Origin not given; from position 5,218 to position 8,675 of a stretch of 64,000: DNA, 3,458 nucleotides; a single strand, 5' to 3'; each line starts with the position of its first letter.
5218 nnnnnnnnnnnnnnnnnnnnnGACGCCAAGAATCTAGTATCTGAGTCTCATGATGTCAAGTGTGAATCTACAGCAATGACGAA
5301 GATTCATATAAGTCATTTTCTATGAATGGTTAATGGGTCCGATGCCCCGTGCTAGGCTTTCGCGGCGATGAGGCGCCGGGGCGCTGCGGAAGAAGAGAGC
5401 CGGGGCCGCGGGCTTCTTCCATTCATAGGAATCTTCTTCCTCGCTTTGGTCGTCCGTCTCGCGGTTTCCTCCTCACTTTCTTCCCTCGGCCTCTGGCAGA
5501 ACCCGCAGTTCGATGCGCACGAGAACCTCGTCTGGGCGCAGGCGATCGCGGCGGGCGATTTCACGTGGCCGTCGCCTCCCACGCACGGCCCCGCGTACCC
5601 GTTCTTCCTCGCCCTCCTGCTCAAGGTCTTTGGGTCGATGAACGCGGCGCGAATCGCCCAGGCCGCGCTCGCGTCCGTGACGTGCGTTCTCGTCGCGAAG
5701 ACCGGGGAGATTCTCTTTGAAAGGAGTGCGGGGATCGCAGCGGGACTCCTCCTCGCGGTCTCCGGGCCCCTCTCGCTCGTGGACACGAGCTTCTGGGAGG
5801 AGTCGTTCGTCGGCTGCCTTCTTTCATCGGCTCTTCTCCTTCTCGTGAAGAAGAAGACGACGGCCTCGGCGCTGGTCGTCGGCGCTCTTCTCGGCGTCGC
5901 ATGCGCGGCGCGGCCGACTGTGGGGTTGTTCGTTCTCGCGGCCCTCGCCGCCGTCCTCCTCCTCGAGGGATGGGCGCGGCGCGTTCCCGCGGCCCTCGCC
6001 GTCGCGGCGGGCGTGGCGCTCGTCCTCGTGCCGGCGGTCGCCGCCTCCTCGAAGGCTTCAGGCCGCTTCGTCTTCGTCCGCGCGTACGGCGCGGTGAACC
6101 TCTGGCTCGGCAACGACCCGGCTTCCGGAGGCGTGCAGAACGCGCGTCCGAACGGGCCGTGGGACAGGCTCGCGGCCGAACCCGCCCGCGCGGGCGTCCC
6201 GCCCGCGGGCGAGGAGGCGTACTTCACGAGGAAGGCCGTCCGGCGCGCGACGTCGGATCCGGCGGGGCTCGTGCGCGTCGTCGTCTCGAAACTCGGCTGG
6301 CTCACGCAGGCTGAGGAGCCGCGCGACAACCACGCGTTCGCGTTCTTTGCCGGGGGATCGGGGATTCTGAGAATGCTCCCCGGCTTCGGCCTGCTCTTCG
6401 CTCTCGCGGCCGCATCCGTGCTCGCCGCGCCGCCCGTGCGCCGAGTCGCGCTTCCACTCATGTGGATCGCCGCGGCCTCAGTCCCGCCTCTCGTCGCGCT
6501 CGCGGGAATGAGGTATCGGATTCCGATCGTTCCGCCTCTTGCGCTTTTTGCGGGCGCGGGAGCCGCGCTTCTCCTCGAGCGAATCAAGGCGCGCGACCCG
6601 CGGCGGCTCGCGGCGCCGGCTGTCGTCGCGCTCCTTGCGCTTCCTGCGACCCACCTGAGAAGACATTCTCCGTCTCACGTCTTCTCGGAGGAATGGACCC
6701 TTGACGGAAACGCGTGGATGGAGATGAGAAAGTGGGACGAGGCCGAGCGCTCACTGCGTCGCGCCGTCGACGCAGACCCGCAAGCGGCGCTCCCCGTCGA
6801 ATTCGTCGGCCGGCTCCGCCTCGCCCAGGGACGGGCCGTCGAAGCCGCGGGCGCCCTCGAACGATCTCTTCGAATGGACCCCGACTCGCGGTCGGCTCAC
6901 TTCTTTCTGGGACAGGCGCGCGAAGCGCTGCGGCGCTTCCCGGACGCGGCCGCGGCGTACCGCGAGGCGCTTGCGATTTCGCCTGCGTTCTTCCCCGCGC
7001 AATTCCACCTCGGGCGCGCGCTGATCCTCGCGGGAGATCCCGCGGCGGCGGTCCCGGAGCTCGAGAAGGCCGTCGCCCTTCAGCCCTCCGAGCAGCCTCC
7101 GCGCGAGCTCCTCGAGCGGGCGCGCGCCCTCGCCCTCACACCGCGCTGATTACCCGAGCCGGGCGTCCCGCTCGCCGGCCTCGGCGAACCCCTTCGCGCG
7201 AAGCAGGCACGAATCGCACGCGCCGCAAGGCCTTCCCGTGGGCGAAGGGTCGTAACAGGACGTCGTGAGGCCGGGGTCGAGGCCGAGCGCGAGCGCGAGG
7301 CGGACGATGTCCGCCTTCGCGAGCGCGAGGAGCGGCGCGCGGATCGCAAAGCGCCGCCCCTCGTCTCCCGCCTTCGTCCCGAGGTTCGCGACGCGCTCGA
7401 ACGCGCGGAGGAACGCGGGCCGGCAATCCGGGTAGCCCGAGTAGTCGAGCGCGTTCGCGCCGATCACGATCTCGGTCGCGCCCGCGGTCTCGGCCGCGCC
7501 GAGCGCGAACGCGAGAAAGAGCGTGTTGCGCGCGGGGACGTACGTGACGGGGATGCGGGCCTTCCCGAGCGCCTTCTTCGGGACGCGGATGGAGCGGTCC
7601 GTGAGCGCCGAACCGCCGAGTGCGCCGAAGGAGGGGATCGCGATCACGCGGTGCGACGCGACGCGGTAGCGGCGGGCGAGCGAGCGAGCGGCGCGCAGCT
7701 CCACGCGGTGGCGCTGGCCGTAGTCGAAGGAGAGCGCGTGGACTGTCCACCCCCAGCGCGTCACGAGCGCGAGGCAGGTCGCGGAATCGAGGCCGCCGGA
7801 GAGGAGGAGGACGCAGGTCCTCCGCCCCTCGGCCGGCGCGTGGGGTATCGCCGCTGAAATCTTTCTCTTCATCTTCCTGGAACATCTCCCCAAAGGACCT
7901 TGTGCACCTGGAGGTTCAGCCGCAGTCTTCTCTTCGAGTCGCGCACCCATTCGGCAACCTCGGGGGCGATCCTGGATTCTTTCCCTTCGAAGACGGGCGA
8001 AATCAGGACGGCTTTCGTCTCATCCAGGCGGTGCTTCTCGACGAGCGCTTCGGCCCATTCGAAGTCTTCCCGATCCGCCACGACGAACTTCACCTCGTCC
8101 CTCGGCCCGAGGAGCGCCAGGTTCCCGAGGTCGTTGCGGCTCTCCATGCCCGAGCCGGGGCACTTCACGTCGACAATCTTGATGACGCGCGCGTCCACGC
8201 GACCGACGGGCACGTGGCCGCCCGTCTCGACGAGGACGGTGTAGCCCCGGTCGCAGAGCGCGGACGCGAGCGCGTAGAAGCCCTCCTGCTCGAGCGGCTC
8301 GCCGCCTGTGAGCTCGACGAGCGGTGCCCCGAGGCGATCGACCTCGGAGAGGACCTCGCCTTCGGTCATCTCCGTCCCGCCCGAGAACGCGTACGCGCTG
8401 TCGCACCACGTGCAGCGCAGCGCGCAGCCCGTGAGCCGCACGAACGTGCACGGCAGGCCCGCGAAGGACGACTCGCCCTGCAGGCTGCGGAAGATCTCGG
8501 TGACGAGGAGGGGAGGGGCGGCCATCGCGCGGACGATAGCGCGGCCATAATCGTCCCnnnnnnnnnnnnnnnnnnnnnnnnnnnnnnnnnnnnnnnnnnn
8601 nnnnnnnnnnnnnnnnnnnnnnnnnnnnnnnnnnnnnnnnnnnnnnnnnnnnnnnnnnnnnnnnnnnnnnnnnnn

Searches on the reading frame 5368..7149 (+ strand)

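Call 20: search_protein_families(library=pfam, proteins=[window:5368-7149:+], max_evalue=0.0001)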
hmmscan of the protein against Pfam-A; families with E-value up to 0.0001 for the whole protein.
window:5368-7149:+ (593 aa): 12 families
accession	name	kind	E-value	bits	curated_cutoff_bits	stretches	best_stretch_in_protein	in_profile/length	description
PF07719.23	TPR_2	-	1.3e-18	65.9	27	0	510-540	3-33/34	Tetratricopeptide repeat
PF13432.12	TPR_16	-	5.9e-13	49.4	32.7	1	481-539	4-62/65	Tetratricopeptide repeat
PF00515.34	TPR_1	-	1.5e-11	44.1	27.8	0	510-539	3-32/34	Tetratricopeptide repeat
PF13231.12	PMT_2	-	5.9e-11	43.3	26.1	1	73-221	2-152/160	Dolichyl-phosphate-mannose-protein mannosyltransferase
PF14559.12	TPR_19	-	1.7e-09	38.3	25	1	522-575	5-58/68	Tetratricopeptide repeat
PF13414.12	TPR_11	-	2.9e-09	36.9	26.8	0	524-552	10-38/42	TPR repeat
PF13176.12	TPR_7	-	1.4e-08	34.6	27.9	0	510-538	1-29/36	Tetratricopeptide repeat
PF23914.1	TPR_CcmH_CycH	-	7.1e-08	32.9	42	0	480-512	56-88/158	Cytochrome c-type biogenesis protein H TPR domain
PF13181.12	TPR_8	-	8.9e-08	32.2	25.7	0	544-574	3-33/34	Tetratricopeptide repeat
PF13424.12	TPR_12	-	1.3e-06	28.9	30.1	0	480-538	9-75/77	Tetratricopeptide repeat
PF13428.12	TPR_14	-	8.6e-06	26.4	23.5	0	481-517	8-44/44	Tetratricopeptide repeat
PF13174.12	TPR_6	-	1.3e-05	26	26.3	0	544-573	2-31/33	Tetratricopeptide repeat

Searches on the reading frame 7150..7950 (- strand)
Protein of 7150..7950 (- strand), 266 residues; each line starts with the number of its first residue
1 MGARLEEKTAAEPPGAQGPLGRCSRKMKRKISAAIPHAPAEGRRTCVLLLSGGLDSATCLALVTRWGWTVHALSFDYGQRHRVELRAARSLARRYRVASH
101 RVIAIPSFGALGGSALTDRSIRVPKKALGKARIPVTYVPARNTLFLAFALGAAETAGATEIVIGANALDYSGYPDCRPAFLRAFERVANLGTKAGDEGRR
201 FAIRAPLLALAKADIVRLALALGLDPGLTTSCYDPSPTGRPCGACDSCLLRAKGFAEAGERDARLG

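Call 20: search_protein_families(library=pfam, proteins=[window:7150-7950:-], max_evalue=0.0001)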
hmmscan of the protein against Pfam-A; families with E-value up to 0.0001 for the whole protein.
window:7150-7950:- (266 aa): 2 families
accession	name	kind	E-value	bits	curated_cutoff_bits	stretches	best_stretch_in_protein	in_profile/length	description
PF06508.19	QueC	-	1.2e-71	241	22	1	46-258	2-209/210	Queuosine biosynthesis protein QueC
PF00733.27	Asn_synthase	-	3.1e-05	24.2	21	1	44-103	18-78/354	Asparagine synthase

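Call 82: search_protein_families(library=ncbifam, proteins=[window:7150-7872:-], max_evalue=0.00001)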
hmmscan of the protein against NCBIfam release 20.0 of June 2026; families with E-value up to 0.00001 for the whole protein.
window:7150-7872:- (240 aa): 2 families
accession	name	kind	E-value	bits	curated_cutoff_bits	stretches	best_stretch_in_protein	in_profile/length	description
TIGR00364.1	TIGR00364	equivalog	3.2e-57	193.3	150.3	1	20-225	1-201/201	7-cyano-7-deazaguanine synthase QueC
NF008317.0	PRK11106.1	equivalog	9.6e-43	146.2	378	1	19-231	3-212/231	7-cyano-7-deazaguanine synthase QueC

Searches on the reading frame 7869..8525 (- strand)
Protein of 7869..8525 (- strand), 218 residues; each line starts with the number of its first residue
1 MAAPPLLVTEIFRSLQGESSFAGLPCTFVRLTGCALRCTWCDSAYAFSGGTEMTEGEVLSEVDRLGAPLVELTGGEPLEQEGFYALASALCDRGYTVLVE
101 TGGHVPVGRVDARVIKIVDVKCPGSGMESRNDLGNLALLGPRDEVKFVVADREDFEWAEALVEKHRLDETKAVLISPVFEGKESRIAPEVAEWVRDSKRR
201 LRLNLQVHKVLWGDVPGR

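Call 20: search_protein_families(library=pfam, proteins=[window:7869-8525:-], max_evalue=0.0001)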
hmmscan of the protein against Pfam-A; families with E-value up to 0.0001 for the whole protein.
window:7869-8525:- (218 aa): 1 family
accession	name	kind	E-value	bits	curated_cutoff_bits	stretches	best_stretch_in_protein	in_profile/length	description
PF04055.27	Radical_SAM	-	1e-09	39.2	29.5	1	32-109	5-91/166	Radical SAM superfamily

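Call 82: search_protein_families(library=ncbifam, proteins=[window:7869-8525:-], max_evalue=0.00001)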
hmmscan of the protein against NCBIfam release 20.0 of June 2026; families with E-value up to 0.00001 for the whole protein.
window:7869-8525:- (218 aa): 7 families
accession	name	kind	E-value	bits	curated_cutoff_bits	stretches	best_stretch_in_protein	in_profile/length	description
TIGR04349.1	rSAM_QueE_gams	hypoth_equivalog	1.5e-76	256.7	300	1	7-218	2-210/210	7-carboxy-7-deazaguanine synthase QueE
TIGR03963.1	rSAM_QueE_Clost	equivalog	1.8e-43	148.8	260.1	1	8-213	3-213/219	putative 7-carboxy-7-deazaguanine synthase QueE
TIGR04322.1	rSAM_QueE_Ecoli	equivalog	2.5e-21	76.2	200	2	12-48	1-37/215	7-carboxy-7-deazaguanine synthase QueE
TIGR03365.1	Bsubt_queE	equivalog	4.5e-21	75.5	206.1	1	7-166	4-176/238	7-carboxy-7-deazaguanine synthase QueE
TIGR04508.1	queE_Cx14CxxC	equivalog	5.9e-11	42.6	240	1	8-210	3-204/208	7-carboxy-7-deazaguanine synthase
TIGR02495.1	NrdG2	equivalog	1.7e-08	34.1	131.15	1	21-106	13-102/193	anaerobic ribonucleoside-triphosphate reductase activating protein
TIGR02493.1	PFLA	equivalog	3e-06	26.8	231.75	1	29-119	20-120/235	pyruvate formate-lyase-activating protein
